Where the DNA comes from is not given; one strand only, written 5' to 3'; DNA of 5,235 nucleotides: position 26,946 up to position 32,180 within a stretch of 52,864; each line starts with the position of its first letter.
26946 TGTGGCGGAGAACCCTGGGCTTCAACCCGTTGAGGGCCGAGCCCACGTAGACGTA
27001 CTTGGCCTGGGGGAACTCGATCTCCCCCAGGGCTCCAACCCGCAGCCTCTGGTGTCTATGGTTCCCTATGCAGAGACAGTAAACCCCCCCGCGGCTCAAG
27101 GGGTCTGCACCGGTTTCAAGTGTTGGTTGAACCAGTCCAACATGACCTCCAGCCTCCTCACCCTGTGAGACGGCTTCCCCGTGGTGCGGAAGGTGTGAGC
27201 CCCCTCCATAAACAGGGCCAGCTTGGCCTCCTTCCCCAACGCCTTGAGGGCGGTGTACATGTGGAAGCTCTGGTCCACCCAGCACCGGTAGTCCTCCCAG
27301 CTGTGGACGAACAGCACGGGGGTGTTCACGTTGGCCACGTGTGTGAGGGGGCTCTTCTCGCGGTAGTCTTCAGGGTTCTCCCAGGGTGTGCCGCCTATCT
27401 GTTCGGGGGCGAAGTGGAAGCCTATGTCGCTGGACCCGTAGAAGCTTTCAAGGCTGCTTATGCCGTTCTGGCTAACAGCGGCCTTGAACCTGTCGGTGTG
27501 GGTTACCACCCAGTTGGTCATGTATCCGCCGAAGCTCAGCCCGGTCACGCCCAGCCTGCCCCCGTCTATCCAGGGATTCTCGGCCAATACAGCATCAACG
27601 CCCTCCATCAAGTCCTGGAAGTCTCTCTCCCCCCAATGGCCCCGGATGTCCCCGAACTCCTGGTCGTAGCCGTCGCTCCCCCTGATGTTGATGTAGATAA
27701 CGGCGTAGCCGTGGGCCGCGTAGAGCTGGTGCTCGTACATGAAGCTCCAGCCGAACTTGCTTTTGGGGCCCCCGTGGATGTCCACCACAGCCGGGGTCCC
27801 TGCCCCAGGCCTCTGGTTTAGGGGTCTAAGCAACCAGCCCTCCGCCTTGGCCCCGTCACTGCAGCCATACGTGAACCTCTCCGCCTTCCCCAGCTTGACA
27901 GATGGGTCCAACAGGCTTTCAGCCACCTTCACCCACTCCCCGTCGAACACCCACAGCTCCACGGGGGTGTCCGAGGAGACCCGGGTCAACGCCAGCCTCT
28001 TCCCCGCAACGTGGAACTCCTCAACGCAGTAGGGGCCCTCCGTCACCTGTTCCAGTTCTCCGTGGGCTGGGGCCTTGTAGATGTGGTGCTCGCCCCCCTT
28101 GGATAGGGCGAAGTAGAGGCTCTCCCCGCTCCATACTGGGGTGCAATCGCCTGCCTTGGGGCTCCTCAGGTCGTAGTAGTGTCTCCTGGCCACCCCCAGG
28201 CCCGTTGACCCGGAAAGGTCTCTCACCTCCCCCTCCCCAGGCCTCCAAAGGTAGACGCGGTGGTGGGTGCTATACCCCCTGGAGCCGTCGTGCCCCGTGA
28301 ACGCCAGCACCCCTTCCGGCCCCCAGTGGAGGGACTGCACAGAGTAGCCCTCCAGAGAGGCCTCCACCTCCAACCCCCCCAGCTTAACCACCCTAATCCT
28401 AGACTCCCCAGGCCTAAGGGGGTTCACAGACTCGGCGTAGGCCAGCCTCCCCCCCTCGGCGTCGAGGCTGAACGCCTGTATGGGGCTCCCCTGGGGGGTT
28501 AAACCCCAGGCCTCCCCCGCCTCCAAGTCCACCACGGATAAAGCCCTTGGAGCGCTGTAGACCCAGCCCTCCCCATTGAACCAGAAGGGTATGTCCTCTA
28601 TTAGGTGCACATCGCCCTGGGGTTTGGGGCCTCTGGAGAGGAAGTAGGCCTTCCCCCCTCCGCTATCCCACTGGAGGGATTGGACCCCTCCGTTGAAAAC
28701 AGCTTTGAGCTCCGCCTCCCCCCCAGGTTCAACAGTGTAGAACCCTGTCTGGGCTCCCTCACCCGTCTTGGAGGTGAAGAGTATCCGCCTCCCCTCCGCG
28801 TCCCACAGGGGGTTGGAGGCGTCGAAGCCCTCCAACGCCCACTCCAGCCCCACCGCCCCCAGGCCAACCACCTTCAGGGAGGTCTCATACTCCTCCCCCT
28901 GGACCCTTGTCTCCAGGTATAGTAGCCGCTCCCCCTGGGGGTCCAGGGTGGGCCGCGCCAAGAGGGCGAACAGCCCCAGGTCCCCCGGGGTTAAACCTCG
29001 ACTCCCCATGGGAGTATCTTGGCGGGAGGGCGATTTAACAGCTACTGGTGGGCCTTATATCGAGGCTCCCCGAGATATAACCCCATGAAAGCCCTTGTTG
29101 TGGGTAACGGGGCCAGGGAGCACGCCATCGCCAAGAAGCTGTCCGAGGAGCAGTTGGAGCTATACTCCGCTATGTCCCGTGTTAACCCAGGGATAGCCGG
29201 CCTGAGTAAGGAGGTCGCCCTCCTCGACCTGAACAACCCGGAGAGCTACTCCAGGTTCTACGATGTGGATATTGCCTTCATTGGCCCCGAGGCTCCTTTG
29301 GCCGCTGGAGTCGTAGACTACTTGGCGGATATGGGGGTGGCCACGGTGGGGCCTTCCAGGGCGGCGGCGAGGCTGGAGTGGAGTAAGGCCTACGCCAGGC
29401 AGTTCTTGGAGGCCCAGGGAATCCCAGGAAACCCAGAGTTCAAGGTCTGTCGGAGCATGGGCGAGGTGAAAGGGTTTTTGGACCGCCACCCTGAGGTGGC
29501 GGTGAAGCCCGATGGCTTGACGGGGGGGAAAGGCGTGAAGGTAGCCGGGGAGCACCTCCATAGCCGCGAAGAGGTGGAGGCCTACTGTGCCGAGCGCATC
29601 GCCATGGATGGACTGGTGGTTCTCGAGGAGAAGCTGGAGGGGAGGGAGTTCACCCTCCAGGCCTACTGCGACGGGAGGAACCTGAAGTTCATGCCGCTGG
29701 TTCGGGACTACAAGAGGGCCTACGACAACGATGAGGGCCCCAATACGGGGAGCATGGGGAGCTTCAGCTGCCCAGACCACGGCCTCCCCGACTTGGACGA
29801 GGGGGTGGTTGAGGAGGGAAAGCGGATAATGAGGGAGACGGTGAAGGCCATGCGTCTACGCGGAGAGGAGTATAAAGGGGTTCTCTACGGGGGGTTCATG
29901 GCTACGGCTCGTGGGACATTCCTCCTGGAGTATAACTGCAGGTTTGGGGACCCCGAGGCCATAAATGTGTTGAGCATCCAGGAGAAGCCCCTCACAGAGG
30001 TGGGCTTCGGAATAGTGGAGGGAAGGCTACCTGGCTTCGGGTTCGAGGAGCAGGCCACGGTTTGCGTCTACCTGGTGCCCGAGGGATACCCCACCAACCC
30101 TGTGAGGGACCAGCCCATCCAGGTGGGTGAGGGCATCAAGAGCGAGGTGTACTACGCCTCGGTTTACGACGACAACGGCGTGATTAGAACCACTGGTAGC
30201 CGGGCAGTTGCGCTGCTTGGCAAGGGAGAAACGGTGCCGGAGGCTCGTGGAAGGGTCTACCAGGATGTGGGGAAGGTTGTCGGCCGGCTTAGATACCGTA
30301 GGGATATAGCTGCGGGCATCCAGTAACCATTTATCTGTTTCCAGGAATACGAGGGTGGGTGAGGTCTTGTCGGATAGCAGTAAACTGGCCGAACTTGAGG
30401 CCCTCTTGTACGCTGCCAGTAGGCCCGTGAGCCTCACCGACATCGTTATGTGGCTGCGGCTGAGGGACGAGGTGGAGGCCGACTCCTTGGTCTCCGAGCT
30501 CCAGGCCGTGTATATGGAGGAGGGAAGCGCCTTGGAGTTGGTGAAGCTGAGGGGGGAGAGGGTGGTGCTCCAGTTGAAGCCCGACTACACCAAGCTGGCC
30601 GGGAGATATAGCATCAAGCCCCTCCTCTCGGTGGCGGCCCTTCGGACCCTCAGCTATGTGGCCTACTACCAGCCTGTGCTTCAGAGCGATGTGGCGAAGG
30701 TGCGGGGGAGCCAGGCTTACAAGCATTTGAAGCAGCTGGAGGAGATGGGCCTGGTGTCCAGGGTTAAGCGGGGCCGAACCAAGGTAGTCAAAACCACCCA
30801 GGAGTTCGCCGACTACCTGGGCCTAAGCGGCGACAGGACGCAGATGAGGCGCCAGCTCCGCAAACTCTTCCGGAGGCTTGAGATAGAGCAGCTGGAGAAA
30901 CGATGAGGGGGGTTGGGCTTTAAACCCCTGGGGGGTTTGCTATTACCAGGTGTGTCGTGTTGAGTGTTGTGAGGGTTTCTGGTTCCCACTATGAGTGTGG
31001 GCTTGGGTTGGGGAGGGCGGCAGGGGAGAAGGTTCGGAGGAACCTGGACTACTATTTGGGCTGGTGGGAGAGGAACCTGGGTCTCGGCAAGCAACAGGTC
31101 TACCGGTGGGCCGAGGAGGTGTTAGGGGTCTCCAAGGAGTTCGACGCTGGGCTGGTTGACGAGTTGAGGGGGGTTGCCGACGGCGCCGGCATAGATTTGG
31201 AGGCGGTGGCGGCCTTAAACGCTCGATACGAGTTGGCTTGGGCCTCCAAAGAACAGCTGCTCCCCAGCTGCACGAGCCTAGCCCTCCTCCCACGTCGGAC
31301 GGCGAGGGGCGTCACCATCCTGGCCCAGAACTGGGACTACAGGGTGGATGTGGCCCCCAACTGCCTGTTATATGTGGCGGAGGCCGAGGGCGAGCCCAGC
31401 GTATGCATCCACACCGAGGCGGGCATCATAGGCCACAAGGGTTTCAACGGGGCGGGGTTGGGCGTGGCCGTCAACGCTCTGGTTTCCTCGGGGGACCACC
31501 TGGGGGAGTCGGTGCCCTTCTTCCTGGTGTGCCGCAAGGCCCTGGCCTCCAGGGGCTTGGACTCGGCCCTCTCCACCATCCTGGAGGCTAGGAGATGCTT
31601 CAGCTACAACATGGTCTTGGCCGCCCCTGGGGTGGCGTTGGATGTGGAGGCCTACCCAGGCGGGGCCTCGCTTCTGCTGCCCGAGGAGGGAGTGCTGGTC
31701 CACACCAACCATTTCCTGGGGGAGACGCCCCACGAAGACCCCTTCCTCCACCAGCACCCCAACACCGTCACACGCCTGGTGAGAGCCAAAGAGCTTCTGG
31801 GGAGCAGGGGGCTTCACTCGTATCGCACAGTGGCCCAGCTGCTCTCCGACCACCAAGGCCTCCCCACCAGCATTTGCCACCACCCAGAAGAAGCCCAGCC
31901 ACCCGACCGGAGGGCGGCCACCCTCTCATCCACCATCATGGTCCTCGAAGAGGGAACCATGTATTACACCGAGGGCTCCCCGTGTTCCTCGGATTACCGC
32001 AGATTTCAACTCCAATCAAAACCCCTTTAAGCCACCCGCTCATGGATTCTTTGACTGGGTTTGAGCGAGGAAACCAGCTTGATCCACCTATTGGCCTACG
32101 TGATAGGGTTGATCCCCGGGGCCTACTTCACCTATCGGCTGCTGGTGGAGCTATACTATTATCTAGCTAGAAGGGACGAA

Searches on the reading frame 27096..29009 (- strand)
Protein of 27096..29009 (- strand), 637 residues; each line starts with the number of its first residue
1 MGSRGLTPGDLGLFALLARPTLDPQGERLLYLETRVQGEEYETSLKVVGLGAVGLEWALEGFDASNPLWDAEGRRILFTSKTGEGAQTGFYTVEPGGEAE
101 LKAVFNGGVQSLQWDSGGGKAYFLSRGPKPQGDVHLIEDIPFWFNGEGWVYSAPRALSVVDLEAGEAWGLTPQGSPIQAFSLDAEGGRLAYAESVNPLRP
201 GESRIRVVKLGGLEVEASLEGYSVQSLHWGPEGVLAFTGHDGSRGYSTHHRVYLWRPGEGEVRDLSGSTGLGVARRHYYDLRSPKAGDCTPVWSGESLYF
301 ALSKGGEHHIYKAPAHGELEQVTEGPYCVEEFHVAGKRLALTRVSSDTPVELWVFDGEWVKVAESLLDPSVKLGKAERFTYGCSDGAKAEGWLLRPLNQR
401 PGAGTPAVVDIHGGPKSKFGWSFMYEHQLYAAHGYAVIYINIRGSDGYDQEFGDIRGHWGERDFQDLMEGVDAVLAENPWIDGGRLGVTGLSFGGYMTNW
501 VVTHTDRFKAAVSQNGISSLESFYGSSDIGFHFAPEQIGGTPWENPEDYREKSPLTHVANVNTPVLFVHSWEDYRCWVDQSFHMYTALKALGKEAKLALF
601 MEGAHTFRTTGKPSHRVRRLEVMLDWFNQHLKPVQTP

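Call 78: search_protein_families(library=pfam, proteins=[window:27096-29009:-], max_evalue=0.00001)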
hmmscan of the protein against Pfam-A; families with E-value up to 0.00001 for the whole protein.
window:27096-29009:- (637 aa): 5 families
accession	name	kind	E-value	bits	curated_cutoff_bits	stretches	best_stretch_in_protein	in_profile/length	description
PF00326.27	Peptidase_S9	-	6.2e-58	196.2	22.6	1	421-632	1-211/213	Prolyl oligopeptidase family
PF02129.25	Peptidase_S15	-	6.4e-15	56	23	1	394-522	10-134/262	X-Pro dipeptidyl-peptidase (S15 family)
PF01738.24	DLH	-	3.3e-09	37.1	21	1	431-630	38-216/217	Dienelactone hydrolase family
PF05448.18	AXE1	-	3.3e-08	33.1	21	1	372-512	52-204/321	Acetyl xylan esterase (AXE1)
PF20434.5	BD-FAE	-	3.6e-06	27.1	26.8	0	403-588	11-215/215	BD-FAE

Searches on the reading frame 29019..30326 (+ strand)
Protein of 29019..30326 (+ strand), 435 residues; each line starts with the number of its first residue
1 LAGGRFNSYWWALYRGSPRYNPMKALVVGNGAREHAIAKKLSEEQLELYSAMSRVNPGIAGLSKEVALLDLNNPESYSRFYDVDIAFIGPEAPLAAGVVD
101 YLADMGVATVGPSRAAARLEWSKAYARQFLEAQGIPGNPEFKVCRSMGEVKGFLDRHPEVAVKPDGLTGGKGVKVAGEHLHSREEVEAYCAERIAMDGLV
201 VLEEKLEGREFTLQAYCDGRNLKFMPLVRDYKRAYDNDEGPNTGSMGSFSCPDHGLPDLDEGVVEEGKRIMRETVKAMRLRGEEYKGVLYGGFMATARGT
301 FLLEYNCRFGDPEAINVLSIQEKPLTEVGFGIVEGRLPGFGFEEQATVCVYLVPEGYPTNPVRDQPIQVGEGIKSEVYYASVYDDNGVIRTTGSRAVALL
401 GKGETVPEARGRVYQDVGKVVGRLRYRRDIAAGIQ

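Call 90: search_protein_families(library=pfam, proteins=[window:29019-30326:+], max_evalue=0.000001)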
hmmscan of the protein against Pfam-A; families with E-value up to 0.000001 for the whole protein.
window:29019-30326:+ (435 aa): 3 families
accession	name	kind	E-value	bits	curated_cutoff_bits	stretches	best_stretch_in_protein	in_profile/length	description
PF01071.24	GARS_A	-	2.2e-48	165.1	27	1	122-314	2-194/194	Phosphoribosylglycinamide synthetase, ATP-grasp (A) domain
PF02844.21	GARS_N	-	2.1e-22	80.2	29.5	1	23-120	1-100/100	Phosphoribosylglycinamide synthetase, N domain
PF02843.22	GARS_C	-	1.7e-16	60.8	34.8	1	347-432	1-91/92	Phosphoribosylglycinamide synthetase, C domain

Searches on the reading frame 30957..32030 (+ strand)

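Call 90: search_protein_families(library=pfam, proteins=[window:30957-32030:+], max_evalue=0.000001)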
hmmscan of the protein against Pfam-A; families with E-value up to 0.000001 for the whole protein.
window:30957-32030:+ (357 aa): 1 family
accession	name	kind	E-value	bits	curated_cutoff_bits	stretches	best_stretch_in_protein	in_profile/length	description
PF03417.21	AAT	-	1.9e-16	60.9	23.2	1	120-342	7-223/225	Acyl-coenzyme A:6-aminopenicillanic acid acyl-transferase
